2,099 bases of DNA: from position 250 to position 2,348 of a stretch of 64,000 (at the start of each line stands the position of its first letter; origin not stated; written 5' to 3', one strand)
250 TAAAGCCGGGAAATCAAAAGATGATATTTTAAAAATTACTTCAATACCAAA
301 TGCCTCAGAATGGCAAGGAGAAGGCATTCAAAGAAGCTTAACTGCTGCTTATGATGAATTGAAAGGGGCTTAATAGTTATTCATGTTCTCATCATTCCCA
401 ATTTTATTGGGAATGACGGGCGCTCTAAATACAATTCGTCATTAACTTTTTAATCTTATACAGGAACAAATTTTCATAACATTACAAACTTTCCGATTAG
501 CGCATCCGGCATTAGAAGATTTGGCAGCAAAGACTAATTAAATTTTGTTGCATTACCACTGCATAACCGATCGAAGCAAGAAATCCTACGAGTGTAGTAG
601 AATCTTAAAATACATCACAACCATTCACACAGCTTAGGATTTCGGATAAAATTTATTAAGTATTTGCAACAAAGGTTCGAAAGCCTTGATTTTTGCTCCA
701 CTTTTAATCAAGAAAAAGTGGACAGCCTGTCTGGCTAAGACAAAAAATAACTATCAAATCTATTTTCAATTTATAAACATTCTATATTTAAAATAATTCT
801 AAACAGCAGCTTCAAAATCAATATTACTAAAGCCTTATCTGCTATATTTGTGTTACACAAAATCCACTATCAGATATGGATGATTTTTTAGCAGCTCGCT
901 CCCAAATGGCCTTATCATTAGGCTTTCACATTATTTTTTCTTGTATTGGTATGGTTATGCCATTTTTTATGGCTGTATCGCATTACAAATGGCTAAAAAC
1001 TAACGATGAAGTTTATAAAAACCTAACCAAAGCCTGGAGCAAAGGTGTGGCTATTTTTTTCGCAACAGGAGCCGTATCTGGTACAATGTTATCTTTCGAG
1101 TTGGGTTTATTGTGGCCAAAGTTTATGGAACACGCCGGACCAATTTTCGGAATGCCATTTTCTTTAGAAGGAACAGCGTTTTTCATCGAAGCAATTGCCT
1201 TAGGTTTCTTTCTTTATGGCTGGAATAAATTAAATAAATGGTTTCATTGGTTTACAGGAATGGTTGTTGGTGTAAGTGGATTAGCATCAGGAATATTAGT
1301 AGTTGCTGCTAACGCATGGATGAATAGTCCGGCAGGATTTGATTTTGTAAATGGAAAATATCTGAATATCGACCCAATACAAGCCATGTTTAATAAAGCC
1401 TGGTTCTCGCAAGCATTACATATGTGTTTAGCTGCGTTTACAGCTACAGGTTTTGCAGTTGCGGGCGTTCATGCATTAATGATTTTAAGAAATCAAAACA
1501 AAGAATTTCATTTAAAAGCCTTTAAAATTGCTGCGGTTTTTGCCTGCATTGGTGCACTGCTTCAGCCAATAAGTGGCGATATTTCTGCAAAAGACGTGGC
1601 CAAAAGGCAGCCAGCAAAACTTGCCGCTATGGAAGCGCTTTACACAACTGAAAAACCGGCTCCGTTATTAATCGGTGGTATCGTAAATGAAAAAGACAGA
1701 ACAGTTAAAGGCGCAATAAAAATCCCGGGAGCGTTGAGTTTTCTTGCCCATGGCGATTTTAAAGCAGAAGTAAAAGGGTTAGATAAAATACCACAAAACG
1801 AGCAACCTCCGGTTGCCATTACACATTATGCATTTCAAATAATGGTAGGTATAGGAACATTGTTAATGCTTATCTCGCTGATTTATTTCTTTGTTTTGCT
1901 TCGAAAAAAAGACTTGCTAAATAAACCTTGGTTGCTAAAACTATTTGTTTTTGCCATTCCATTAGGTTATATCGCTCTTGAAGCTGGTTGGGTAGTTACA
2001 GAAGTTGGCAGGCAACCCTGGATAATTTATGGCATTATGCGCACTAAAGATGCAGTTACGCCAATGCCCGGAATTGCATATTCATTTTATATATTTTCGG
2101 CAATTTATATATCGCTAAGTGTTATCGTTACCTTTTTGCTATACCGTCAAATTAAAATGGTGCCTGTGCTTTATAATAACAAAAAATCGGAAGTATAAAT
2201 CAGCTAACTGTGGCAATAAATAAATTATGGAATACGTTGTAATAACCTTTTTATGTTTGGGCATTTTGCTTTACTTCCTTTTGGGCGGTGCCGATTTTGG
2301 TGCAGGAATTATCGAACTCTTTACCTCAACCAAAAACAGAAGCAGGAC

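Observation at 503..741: Family C: dispersed element with a covarying H-type pseudoknot, five copies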

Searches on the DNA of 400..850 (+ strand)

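Call 9: search_rna_families(source=window, start=400, end=850, threshold=evalue, max_evalue=10, show_alignments=3)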
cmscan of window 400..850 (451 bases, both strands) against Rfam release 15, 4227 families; matches with E-value up to 10: 7.
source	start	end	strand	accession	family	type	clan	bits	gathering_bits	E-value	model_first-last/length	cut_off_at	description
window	619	722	-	RF03029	RT-8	Gene; sRNA;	-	14.9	87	8.9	1-92/92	no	RT-8 RNA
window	593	671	+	RF00439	SNORD87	Gene; snRNA; snoRNA; CD-box;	-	14.6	50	8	1-85/85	no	Small nucleolar RNA SNORD87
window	527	563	-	RF01283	snoU30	Gene; snRNA; snoRNA; CD-box;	CL00052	14.3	45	10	1-86/86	no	Small nucleolar RNA U30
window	703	777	+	RF02350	psRNA6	Gene; sRNA;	-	11.6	60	0.61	1-333/333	no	Nitrosomonas sRNA psRNA6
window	689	726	+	RF02060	STnc410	Gene; sRNA;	-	10.6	50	9.9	1-158/158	no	Enterobacterial sRNA STnc410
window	718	814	-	RF01295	SCARNA7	Gene; snRNA; snoRNA; scaRNA;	-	10.5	65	1.8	1-330/330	no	Small Cajal body-specific RNA 7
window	605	706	-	RF01295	SCARNA7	Gene; snRNA; snoRNA; scaRNA;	-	8.9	65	4.5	1-330/330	no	Small Cajal body-specific RNA 7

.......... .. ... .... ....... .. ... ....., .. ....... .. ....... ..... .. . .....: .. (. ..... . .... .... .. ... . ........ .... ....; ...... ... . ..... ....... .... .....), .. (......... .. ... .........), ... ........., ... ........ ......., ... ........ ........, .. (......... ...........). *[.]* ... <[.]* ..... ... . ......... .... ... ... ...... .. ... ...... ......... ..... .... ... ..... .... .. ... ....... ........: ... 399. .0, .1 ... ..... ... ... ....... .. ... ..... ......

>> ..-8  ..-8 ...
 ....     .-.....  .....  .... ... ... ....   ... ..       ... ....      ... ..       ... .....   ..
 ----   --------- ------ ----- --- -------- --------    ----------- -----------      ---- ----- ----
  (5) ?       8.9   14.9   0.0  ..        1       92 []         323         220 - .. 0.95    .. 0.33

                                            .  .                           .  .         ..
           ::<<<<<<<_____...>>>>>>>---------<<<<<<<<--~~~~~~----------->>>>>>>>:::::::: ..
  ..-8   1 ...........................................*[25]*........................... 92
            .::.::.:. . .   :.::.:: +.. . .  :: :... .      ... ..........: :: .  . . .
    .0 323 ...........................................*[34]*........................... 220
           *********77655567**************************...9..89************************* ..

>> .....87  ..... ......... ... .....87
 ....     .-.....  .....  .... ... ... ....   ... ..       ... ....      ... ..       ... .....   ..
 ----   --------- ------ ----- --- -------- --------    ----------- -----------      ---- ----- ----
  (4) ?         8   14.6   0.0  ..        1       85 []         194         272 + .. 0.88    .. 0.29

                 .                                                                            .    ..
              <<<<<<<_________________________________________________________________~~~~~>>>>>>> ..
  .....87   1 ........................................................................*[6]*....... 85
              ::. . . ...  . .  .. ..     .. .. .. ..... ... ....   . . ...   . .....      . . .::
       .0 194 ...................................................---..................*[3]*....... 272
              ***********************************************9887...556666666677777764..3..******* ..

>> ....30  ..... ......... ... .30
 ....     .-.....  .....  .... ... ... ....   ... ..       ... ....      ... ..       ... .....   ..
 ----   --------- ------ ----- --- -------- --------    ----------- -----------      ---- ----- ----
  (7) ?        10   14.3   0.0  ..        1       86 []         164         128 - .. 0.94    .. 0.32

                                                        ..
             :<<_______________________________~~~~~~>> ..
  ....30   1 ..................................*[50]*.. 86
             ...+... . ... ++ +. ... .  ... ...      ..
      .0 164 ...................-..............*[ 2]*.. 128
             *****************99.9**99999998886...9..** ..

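Call 32: build_rna_model(alignment_id=A2, structure=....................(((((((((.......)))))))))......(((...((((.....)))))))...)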
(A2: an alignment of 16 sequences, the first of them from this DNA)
Model R1 built from alignment A2 (16 sequences, 76 columns); structure: as given.
model positions 70; base pairs 16; branch points 1; effective number of sequences 4.67; information 0.804 bits per position. Calibrated on 0.2 Mb of random sequence (short: E-values are rough).
structure used (alignment columns):
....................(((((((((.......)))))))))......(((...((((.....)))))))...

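Call 33: search_with_rna_model(model_id=R1, sources=[window, L004, L009, L012, L015, L017, L018, L019, L021, L022, L023, L024, L025, L026, L027, L028, L033, L034, L035, L040, L041, L043, L044, L048, L050, L051, L052, L053, L057, L058, L060, L062, L064, L065, L067, L072, L073, L074, L075, L076, L077, L080, L081, L082, L090, L091, L092, L093, L097, L100, L101, L102, L103, L105, L106, L108, L111, L112, L113, L114, L115], max_evalue=0.001, make_alignment=true)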
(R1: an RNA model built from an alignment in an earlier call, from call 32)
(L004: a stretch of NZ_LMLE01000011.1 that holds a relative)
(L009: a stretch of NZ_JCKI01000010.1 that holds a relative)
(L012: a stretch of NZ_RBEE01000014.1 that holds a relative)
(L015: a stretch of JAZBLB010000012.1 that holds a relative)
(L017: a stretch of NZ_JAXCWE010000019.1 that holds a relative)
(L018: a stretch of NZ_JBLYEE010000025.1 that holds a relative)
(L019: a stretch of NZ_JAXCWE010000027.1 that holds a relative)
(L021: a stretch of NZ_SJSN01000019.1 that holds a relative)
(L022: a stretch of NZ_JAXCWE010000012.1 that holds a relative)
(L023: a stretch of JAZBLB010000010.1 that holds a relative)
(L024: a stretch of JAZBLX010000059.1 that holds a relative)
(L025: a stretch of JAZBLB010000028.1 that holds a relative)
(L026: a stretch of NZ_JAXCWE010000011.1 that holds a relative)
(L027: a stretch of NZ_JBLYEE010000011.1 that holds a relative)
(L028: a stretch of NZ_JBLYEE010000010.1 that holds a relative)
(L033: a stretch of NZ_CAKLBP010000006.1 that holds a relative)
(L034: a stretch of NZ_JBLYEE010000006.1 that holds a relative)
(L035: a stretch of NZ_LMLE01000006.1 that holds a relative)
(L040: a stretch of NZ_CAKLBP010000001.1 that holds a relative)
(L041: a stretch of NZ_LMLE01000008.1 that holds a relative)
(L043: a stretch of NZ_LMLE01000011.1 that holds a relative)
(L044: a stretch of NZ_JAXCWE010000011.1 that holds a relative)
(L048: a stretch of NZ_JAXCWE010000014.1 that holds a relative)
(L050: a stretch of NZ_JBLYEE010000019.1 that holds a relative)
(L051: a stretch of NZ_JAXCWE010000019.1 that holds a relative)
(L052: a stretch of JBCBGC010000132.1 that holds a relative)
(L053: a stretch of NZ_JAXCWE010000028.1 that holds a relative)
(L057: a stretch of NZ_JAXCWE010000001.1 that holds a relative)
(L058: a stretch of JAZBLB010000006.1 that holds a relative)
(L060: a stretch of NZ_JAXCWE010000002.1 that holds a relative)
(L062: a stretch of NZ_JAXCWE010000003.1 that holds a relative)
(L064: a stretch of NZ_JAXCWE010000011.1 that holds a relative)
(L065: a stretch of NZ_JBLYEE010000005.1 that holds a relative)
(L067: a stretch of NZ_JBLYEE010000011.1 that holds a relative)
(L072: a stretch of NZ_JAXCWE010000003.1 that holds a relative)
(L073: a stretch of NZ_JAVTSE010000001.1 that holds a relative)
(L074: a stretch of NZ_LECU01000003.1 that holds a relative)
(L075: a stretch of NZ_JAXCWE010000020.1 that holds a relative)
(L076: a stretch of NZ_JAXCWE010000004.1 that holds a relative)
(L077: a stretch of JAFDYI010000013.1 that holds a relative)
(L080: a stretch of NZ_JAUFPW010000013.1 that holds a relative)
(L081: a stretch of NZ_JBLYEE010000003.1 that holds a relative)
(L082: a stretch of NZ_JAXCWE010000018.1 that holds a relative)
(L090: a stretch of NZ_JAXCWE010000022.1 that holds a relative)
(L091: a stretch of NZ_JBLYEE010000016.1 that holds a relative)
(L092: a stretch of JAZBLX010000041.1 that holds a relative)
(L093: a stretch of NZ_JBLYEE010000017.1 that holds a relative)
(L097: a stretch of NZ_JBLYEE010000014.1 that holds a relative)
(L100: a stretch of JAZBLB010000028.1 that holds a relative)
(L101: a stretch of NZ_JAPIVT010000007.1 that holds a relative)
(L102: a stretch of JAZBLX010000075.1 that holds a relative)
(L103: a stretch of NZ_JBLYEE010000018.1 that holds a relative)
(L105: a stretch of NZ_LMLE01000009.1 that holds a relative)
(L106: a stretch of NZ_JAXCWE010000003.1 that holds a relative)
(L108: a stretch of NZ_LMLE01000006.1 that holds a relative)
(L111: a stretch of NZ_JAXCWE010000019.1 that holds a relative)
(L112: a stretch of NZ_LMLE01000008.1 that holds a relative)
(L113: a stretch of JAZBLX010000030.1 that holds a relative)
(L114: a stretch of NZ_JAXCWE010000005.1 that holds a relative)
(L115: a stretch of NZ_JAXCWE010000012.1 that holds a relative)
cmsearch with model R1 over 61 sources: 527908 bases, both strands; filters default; matches with E-value up to 0.001: 216.
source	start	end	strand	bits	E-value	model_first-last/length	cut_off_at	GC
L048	5763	5832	-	91.2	1.5e-17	1-70/70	no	0.47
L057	5979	6048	+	90.3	2.4e-17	1-70/70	no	0.49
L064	7068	7137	+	90.3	2.4e-17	1-70/70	no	0.49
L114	3557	3626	+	90.3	2.4e-17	1-70/70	no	0.49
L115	2756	2825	+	90.3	2.4e-17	1-70/70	no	0.49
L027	6680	6749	-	90.1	2.7e-17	1-70/70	no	0.41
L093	5330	5399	+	89.7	3.3e-17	1-70/70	no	0.41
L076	6826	6893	+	89.4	3.7e-17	1-70/70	no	0.44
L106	4338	4405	-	89.4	3.7e-17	1-70/70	no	0.44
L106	3056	3123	-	88.9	4.9e-17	1-70/70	no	0.49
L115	1810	1877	+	88.9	4.9e-17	1-70/70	no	0.49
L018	5747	5814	+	88.7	5.4e-17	1-70/70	no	0.49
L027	6314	6383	-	88.6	5.8e-17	1-70/70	no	0.51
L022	6516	6583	+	88.5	5.9e-17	1-70/70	no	0.46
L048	6329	6396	-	88.5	5.9e-17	1-70/70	no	0.46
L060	3075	3142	+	88.5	5.9e-17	1-70/70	no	0.46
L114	3946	4013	+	88.5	5.9e-17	1-70/70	no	0.46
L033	5068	5137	+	88.5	6e-17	1-70/70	no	0.44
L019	4798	4865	+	88.4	6.4e-17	1-70/70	no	0.46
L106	3747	3814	-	87.9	8e-17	1-70/70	no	0.44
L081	1625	1692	-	87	1.3e-16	1-70/70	no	0.46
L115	2164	2231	+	87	1.3e-16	1-70/70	no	0.46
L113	5540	5607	+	86.9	1.4e-16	1-70/70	no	0.44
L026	6795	6862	+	86.6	1.6e-16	1-70/70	no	0.47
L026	7367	7434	+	86.6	1.6e-16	1-70/70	no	0.47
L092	4359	4426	-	86.1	2e-16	1-70/70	no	0.47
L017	246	315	-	86.1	2e-16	1-70/70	no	0.44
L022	5925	5994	+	86.1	2e-16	1-70/70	no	0.44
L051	3376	3445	-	86.1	2e-16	1-70/70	no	0.44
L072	3745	3814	+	86.1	2e-16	1-70/70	no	0.44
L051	1114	1181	-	86.1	2.1e-16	1-70/70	no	0.51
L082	2559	2626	+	86.1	2.1e-16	1-70/70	no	0.51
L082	3129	3196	+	86.1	2.1e-16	1-70/70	no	0.51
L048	7021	7088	-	85.8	2.4e-16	1-70/70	no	0.47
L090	5794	5861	-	85.7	2.5e-16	1-70/70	no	0.49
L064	6496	6563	+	85.7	2.5e-16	1-70/70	no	0.5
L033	5333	5402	+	85.6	2.6e-16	1-70/70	no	0.5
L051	2293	2362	-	85.2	3.2e-16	1-70/70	no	0.46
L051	1704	1771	-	85.2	3.2e-16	1-70/70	no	0.53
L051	2787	2854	-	85.2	3.2e-16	1-70/70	no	0.53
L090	6363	6430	-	85.2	3.2e-16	1-70/70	no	0.53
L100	4646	4714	-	84.9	3.7e-16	1-70/70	no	0.48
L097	5455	5522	-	84.9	3.7e-16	1-70/70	no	0.44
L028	7831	7900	+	84.5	4.6e-16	1-70/70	no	0.41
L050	817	883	-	83.7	6.8e-16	1-70/70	no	0.49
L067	1164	1231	-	83.7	7.1e-16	1-70/70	no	0.46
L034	3366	3435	+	83.7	7.1e-16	1-70/70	no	0.46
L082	34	103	+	82.7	1.2e-15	1-70/70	no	0.46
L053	442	509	-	82.3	1.4e-15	1-70/70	no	0.53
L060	2480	2549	+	81.2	2.5e-15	1-70/70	no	0.44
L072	4341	4410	+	81.2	2.5e-15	1-70/70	no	0.43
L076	7395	7462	+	81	2.7e-15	1-70/70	no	0.46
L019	3618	3690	+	80.2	4.1e-15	1-70/70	no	0.41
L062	1775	1847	-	80.2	4.1e-15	1-70/70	no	0.41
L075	6243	6315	+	80.2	4.1e-15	1-70/70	no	0.41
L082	1983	2055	+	80.2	4.1e-15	1-70/70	no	0.41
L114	2254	2326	+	80.2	4.1e-15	1-70/70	no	0.41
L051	3959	4028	-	79.8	5.1e-15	1-70/70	no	0.47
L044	2840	2912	-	79.7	5.3e-15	1-70/70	no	0.42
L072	3248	3320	+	79.7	5.3e-15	1-70/70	no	0.42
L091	317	389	-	79.7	5.3e-15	1-70/70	no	0.42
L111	6599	6671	-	79.7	5.3e-15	1-70/70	no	0.42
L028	7067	7139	+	79.6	5.6e-15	1-70/70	no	0.41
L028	7449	7521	+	79.6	5.6e-15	1-70/70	no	0.41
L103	7619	7691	-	78.8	8.3e-15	1-70/70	no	0.44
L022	5345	5417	+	78.5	9.9e-15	1-70/70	no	0.42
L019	4262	4329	+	78.1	1.2e-14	1-70/70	no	0.47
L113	4953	5025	+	77.8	1.5e-14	1-70/70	no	0.41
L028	6674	6741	+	77.6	1.6e-14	1-70/70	no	0.46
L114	2900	2972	+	77.6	1.6e-14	1-70/70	no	0.41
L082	1407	1479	+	77.1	2e-14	1-70/70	no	0.44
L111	6991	7063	-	77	2.2e-14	1-70/70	no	0.41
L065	1678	1750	-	76.3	3e-14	1-70/70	no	0.45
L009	164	257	-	76.3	3.1e-14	1-70/70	no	0.47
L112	3835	3904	+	75.9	3.7e-14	1-70/70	no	0.44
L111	7670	7742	-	75.6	4.4e-14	1-70/70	no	0.44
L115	1114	1186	+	75.4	4.9e-14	1-70/70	no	0.41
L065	2213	2286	-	74.9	6.1e-14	1-70/70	no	0.45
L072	2674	2746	+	74.8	6.6e-14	1-70/70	no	0.4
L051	518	590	-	74.7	7e-14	1-70/70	no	0.44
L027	7050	7121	-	74.7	7.1e-14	1-70/70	no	0.42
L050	1308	1373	-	74.6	7.3e-14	1-70/70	no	0.5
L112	3297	3366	+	74.5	7.7e-14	1-70/70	no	0.44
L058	218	290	+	74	9.7e-14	1-70/70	no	0.44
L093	6057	6124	+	73.6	1.2e-13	1-70/70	no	0.46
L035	1200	1269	-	72.7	1.9e-13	1-70/70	no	0.51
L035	647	716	-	72.5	2.2e-13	1-70/70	no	0.49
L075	6814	6886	+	72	2.7e-13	1-70/70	no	0.41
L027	5616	5688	-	71.3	3.9e-13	1-70/70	no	0.41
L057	4776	4841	+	70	7.8e-13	1-70/70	no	0.47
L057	5404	5473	+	68.5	1.6e-12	1-70/70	no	0.43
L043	6985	7054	-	67.7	2.5e-12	1-70/70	no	0.53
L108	2515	2584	-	67.7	2.5e-12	1-70/70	no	0.53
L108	55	124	-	67.7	2.5e-12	1-70/70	no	0.53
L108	1724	1793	-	67.7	2.5e-12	1-70/70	no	0.53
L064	7701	7766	+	67.4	2.9e-12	1-70/70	no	0.52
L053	4680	4751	-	67.3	3.1e-12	1-70/70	no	0.43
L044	2418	2483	-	67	3.6e-12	1-70/70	no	0.53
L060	3727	3792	+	66.5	4.5e-12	1-70/70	no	0.53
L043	6574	6643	-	65.8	6.7e-12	1-70/70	no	0.5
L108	1577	1643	+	65.2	8.8e-12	1-70/70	no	0.43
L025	6236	6300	-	65.1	9.2e-12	1-70/70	no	0.51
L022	7167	7232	+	64.9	1e-11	1-70/70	no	0.45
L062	1126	1194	-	64.9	1e-11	1-70/70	no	0.45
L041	1113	1179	+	64.4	1.3e-11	1-70/70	no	0.41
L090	5214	5282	-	64.3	1.4e-11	1-70/70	no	0.46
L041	449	518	-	63.5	2.1e-11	1-70/70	no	0.49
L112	2723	2789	-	63.2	2.5e-11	1-70/70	no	0.42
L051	1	66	-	62.5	3.5e-11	1-63/70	3'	0.42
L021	1010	1080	-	62.2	4e-11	1-70/70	no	0.48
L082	736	801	+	61.2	7e-11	1-70/70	no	0.48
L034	3682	3760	+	59.6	1.5e-10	1-70/70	no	0.46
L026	271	343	+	58.9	2.2e-10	1-70/70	no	0.4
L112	2544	2610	-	58.7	2.5e-10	1-70/70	no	0.4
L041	4849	4915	+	58.3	3e-10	1-70/70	no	0.42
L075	5651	5720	+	57.9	3.7e-10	1-70/70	no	0.41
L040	3440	3508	+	57.8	4e-10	1-70/70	no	0.35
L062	473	541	-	57.2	5.4e-10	1-70/70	no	0.45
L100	5064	5131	-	56.4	8.1e-10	1-70/70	no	0.41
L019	4930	4994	-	56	9.6e-10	1-70/70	no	0.45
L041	4273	4341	-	55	1.6e-09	1-70/70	no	0.48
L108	697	777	-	54.9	1.8e-09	1-70/70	no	0.41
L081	2098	2155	-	54.7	1.9e-09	1-70/70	no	0.41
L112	3943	4006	+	53.4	3.6e-09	1-70/70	no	0.43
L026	6961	7025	-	53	4.6e-09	1-70/70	no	0.49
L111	7509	7573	+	53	4.6e-09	1-70/70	no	0.49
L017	656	720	+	52.4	6.2e-09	1-70/70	no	0.46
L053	281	346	+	51.7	8.9e-09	1-70/70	no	0.5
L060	2648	2712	-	51.6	9.4e-09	1-70/70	no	0.45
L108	2029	2096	-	51.4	1e-08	1-70/70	no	0.44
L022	6681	6745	-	51.3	1.1e-08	1-70/70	no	0.48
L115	506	570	-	51.3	1.1e-08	1-70/70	no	0.48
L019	3065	3129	-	51.1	1.2e-08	1-70/70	no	0.48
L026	7952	8000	+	50.8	1.4e-08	1-51/70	3'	0.43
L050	6703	6766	-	50.6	1.5e-08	1-70/70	no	0.53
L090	5703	5766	+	50.3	1.8e-08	1-70/70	no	0.5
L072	2843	2907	-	50.1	2.1e-08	1-70/70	no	0.52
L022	5514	5578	-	49.9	2.2e-08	1-70/70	no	0.51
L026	6398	6462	-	49.9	2.2e-08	1-70/70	no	0.51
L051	1541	1605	+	49.9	2.2e-08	1-70/70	no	0.51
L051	2130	2194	+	49.9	2.2e-08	1-70/70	no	0.51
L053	850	914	+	49.9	2.2e-08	1-70/70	no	0.51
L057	5573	5637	-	49.9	2.2e-08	1-70/70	no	0.51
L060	3242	3306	-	49.9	2.2e-08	1-70/70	no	0.51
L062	311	375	+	49.9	2.2e-08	1-70/70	no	0.51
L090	6201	6265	+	49.9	2.2e-08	1-70/70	no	0.51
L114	3071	3135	-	49.9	2.2e-08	1-70/70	no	0.51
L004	2780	2848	-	49.9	2.2e-08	1-70/70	no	0.42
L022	6092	6156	-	49.9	2.2e-08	1-70/70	no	0.46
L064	7867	7930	-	49.8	2.4e-08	1-70/70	no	0.55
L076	6992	7055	-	49.8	2.4e-08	1-70/70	no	0.55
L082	1579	1642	-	49.8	2.4e-08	1-70/70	no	0.55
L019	4392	4456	-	49.6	2.6e-08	1-70/70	no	0.46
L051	951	1015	+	49.6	2.6e-08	1-70/70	no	0.46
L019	5242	5306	-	49.5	2.7e-08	1-70/70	no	0.48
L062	1611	1675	+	49.3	3e-08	1-70/70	no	0.51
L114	2424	2488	-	49.3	3.1e-08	1-70/70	no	0.49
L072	4507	4571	-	49.2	3.2e-08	1-70/70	no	0.51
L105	6834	6902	+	49.1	3.4e-08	1-70/70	no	0.49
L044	3272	3336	+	48.9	3.7e-08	1-70/70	no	0.49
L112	2362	2430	+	48.7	4.2e-08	1-70/70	no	0.51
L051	3797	3861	+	48.6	4.4e-08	1-70/70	no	0.48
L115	2329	2393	-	48.5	4.6e-08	1-70/70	no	0.48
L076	7922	7986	-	48.3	5e-08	1-70/70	no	0.52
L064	6661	6725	-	48.2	5.2e-08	1-70/70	no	0.49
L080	2378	2444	+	48.1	5.6e-08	1-70/70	no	0.45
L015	2133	2196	+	48.1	5.6e-08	1-70/70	no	0.48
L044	2677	2741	+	48.1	5.7e-08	1-70/70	no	0.52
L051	3213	3277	+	48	5.9e-08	1-70/70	no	0.49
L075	5816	5880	-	46.9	1e-07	1-70/70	no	0.46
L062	963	1026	+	46.8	1.1e-07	1-70/70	no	0.52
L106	4176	4240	+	46.7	1.1e-07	1-70/70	no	0.51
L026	7533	7597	-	46.4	1.3e-07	1-70/70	no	0.48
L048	6860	6924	+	46.4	1.3e-07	1-70/70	no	0.49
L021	1888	2008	-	46.3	1.4e-07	1-70/70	no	0.41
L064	7237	7301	-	46.2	1.5e-07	1-70/70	no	0.52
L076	7561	7625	-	46.2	1.5e-07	1-70/70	no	0.52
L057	4309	4373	-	46.2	1.5e-07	1-70/70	no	0.52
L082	2153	2217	-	46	1.7e-07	1-70/70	no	0.51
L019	3755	3819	-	45.9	1.7e-07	1-70/70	no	0.49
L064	6092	6156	-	45.8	1.8e-07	1-70/70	no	0.51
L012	2166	2279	+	45.8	1.8e-07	1-70/70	no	0.39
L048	6166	6230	+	45.8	1.8e-07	1-70/70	no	0.51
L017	84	147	+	45.7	1.9e-07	1-70/70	no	0.53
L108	332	399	-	45.6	2e-07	1-70/70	no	0.53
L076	6371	6435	-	45.6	2e-07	1-70/70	no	0.48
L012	2477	2540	+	45.4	2.2e-07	1-70/70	no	0.47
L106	4766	4830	+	45.3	2.4e-07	1-70/70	no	0.46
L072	3915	3978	-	44.7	3.1e-07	1-70/70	no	0.52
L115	1286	1350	-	44.7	3.3e-07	1-70/70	no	0.52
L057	4940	5004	-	44.6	3.3e-07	1-70/70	no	0.48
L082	899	963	-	44.3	3.9e-07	1-70/70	no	0.52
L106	3586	3650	+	44.2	4.2e-07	1-70/70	no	0.51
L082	168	233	-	44.1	4.3e-07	1-70/70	no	0.47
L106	2894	2958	+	43.7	5.2e-07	1-70/70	no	0.48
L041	1297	1354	-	42.4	1e-06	13-70/70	no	0.45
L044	3434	3498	-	42.2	1.1e-06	1-70/70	no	0.42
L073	6045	6095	+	41.6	1.5e-06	1-70/70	no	0.27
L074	4775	4825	-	41.6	1.5e-06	1-70/70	no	0.27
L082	2724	2788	-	41.6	1.6e-06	1-70/70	no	0.51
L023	2615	2678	+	40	3.5e-06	1-70/70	no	0.47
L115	2924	2988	-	39.4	4.8e-06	1-70/70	no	0.43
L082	3295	3358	-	36.5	2.2e-05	1-70/70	no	0.48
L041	1499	1558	+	36.2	2.4e-05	1-70/70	no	0.43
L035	1526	1593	-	33.9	8.1e-05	1-70/70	no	0.53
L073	6098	6147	+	33.3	0.00011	1-70/70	no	0.3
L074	4723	4772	-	33.3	0.00011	1-70/70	no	0.3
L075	6413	6468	-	32.8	0.00014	10-70/70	no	0.45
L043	7335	7379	-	31.7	0.00024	26-70/70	5'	0.53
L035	546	607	-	31.2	0.00031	1-70/70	no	0.49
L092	3726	3779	-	29.7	0.00069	14-70/70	no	0.56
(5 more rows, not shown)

Alignment A3: 150 matches aligned to the model, 108 columns, each read 5' to 3' on its own strand. Consensus structure (alignment columns), stored with it:
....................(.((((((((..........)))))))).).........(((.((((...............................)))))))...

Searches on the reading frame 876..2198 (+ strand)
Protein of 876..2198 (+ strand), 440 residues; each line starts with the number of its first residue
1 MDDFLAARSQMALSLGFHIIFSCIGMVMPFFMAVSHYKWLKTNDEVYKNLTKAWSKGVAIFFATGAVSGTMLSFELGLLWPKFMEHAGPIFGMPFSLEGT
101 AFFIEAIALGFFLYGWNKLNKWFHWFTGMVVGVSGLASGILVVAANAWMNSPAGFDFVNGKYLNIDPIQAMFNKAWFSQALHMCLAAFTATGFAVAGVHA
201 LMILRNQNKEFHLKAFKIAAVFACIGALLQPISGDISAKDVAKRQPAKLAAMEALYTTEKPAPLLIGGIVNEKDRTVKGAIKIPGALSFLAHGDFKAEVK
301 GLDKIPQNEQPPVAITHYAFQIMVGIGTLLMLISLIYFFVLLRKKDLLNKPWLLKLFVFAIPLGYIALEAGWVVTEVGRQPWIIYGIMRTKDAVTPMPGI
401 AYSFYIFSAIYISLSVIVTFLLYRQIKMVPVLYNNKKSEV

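Call 13: find_encoding_contigs(protein=window:876-2198:+, flank=10000, max_places=10)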
Protein window:876-2198:+ (440 aa): no gene with exactly this product is on record in the collection.

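Call 47: search_protein_families(library=pfam, proteins=[window:876-2198:+], max_evalue=0.00001)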
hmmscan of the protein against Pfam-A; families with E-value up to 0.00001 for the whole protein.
window:876-2198:+ (440 aa): 1 family
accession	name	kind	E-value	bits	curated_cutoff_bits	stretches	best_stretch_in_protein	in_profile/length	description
PF01654.22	Cyt_bd_oxida_I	-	2.8e-149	497.7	26.2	1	7-428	2-416/418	Cytochrome bd terminal oxidase subunit I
